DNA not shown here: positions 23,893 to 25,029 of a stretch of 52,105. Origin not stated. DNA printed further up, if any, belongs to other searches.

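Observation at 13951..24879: Aldolase, class IV aminotransferase, fold-III decarboxylase and ATP-grasp: a candidate pathway making an amine and ligating it to a uronic acid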

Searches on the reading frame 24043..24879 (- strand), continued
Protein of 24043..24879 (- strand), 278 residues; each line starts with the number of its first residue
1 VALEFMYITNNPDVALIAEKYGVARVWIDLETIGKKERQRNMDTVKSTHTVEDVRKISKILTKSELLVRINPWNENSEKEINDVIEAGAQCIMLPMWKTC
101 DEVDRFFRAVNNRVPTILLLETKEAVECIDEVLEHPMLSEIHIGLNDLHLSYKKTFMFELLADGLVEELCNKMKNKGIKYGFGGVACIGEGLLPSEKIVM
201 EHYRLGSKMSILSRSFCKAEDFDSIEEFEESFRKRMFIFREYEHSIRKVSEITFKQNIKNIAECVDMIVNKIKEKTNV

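Call 41: get_annotated_region(hit=H1, flank=15000)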
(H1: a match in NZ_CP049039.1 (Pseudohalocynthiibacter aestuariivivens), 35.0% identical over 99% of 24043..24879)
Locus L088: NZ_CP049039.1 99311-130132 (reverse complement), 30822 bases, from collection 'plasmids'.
description: Pseudohalocynthiibacter aestuariivivens strain RR4-35 plasmid pRR4-35_2, complete sequence
organism: Pseudohalocynthiibacter aestuariivivens (NCBI taxid 1591409)
taxonomy: Bacteria; Pseudomonadota; Alphaproteobacteria; Rhodobacterales; Paracoccaceae; Pseudohalocynthiibacter; Pseudohalocynthiibacter aestuariivivens
host: -; source: pure culutre,Seawater recirculating aquaculture system biofilter; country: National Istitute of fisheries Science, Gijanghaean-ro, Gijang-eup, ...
typing (MOB-suite, as given by PLSDB): conjugative; relaxase MOBP; mating-pair formation MPF_T
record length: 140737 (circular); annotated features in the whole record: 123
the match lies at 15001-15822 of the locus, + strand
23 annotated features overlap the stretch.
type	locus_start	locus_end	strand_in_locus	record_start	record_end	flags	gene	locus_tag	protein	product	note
CDS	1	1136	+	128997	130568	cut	-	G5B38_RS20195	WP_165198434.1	amino acid adenylation domain-containing protein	-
CDS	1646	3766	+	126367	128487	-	-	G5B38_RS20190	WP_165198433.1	YjbH domain-containing protein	-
CDS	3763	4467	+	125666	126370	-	-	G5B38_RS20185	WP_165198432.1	YjbF family lipoprotein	-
CDS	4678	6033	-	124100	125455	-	-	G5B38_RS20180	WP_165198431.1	polysaccharide biosynthesis/export family protein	GO:0015774 - polysaccharide transport [Evidence IEA]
CDS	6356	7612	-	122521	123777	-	-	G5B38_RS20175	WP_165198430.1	UDP-glycosyltransferase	-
CDS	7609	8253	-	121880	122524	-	hisH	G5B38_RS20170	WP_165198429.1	imidazole glycerol phosphate synthase subunit HisH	GO:0000105 - histidine biosynthetic process [Evidence IEA]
CDS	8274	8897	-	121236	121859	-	-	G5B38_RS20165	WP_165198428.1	NeuD/PglB/VioB family sugar acetyltransferase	-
CDS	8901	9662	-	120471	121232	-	-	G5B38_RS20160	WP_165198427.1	imidazole glycerol phosphate synthase cyclase subunit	-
CDS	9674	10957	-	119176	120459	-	-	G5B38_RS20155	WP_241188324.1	N-acetyl sugar amidotransferase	-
CDS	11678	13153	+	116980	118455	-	-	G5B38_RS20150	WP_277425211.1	DegT/DnrJ/EryC1/StrS family aminotransferase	-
CDS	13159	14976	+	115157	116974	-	asnB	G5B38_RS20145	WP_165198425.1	asparagine synthase (glutamine-hydrolyzing)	GO:0006529 - asparagine biosynthetic process [Evidence IEA]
CDS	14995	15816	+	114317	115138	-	-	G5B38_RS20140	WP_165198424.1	aldolase/citrate lyase family protein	-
CDS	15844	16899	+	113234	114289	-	-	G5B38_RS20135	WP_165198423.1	N-acetylneuraminate synthase family protein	GO:0016051 - carbohydrate biosynthetic process [Evidence IEA]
CDS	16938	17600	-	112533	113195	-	-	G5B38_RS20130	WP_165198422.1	sugar transferase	GO:0006486 - protein glycosylation [Evidence IEA]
CDS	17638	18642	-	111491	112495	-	-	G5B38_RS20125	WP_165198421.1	hypothetical protein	-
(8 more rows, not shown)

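Call 42: get_annotated_region(hit=H2, flank=12000)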
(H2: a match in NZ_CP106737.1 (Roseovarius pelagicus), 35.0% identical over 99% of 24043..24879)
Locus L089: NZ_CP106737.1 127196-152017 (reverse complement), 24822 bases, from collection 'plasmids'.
description: Roseovarius pelagicus strain HL-MP18 plasmid unnamed2, complete sequence
organism: Roseovarius pelagicus (NCBI taxid 2980108)
taxonomy: Bacteria; Pseudomonadota; Alphaproteobacteria; Rhodobacterales; Roseobacteraceae; Roseovarius; Roseovarius pelagicus
host: -; source: cell culture,Arctic seawater; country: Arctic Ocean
typing (MOB-suite, as given by PLSDB): non-mobilizable; replicon rep_cluster_392,rep_cluster_610
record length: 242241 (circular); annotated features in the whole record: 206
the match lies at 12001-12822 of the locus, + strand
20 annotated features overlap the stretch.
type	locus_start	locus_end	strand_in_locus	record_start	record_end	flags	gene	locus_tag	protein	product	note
CDS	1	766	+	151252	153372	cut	-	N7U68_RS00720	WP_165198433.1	YjbH domain-containing protein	-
CDS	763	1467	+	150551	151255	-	-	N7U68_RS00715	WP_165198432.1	YjbF family lipoprotein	-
CDS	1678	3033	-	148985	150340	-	-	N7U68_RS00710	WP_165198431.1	polysaccharide biosynthesis/export family protein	GO:0015774 - polysaccharide transport [Evidence IEA]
CDS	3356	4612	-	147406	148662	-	-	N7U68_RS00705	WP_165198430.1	UDP-glycosyltransferase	-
CDS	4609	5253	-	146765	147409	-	hisH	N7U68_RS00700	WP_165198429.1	imidazole glycerol phosphate synthase subunit HisH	GO:0000105 - histidine biosynthetic process [Evidence IEA]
CDS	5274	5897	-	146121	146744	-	-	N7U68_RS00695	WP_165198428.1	NeuD/PglB/VioB family sugar acetyltransferase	-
CDS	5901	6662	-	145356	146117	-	-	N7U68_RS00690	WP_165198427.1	imidazole glycerol phosphate synthase cyclase subunit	-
CDS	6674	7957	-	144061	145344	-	-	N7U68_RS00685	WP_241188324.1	N-acetyl sugar amidotransferase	-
CDS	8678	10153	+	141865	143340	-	-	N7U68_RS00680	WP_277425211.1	DegT/DnrJ/EryC1/StrS family aminotransferase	-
CDS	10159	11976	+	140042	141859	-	asnB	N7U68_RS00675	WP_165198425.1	asparagine synthase (glutamine-hydrolyzing)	GO:0006529 - asparagine biosynthetic process [Evidence IEA]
CDS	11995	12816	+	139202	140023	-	-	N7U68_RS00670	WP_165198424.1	aldolase/citrate lyase family protein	-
CDS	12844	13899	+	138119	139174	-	-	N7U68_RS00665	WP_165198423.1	N-acetylneuraminate synthase family protein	GO:0016051 - carbohydrate biosynthetic process [Evidence IEA]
CDS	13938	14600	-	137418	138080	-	-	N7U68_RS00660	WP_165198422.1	sugar transferase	GO:0006486 - protein glycosylation [Evidence IEA]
CDS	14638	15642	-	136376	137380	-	-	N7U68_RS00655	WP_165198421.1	hypothetical protein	-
CDS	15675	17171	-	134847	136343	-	-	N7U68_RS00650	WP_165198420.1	lipid II flippase MurJ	-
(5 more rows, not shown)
